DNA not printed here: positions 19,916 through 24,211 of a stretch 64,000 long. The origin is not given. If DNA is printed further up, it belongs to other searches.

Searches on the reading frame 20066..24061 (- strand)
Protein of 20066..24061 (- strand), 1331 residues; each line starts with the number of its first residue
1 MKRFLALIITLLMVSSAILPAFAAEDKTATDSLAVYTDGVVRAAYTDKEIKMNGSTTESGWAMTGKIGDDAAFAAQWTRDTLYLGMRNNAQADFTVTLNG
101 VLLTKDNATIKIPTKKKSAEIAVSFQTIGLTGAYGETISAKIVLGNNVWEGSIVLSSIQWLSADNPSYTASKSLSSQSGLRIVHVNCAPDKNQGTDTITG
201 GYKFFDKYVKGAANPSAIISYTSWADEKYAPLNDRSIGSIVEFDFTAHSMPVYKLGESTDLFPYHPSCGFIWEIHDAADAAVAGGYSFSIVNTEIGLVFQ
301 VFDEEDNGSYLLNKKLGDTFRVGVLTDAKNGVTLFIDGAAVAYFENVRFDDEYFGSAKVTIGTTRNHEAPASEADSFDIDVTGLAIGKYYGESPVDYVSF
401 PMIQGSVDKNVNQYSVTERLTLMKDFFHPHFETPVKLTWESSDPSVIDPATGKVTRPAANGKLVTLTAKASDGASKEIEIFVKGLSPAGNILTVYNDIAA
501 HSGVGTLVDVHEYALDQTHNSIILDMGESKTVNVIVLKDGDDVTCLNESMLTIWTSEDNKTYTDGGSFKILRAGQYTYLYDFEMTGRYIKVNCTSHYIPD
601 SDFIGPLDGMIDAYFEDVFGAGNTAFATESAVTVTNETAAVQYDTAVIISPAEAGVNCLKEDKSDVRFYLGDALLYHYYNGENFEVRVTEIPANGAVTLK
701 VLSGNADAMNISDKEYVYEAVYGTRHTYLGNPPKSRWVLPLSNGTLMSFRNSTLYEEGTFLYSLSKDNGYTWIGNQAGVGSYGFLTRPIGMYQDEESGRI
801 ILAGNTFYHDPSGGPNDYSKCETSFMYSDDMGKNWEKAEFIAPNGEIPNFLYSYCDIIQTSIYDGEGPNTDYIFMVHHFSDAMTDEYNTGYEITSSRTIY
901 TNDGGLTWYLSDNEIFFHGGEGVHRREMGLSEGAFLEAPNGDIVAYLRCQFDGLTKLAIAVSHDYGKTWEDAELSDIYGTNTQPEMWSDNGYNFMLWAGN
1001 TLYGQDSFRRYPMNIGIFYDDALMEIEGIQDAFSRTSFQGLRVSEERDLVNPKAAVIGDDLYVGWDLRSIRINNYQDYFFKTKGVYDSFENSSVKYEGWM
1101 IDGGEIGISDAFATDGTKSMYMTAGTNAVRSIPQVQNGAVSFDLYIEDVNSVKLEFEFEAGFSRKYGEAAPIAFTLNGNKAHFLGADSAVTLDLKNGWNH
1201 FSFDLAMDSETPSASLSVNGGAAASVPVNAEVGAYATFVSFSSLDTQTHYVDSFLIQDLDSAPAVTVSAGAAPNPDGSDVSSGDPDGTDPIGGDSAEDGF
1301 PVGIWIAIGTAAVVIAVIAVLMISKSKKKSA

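Call 6: search_protein_families(library=ncbifam, proteins=[window:20066-24061:-], max_evalue=1)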
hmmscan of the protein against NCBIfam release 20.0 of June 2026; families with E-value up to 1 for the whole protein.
window:20066-24061:- (1331 aa): 1 family
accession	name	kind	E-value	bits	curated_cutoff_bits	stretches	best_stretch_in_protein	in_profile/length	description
NF041738.1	GG_III-CTERM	domain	0.79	9.7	22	0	1305-1328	1-28/28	GGIII-like transmembrane region-containing protein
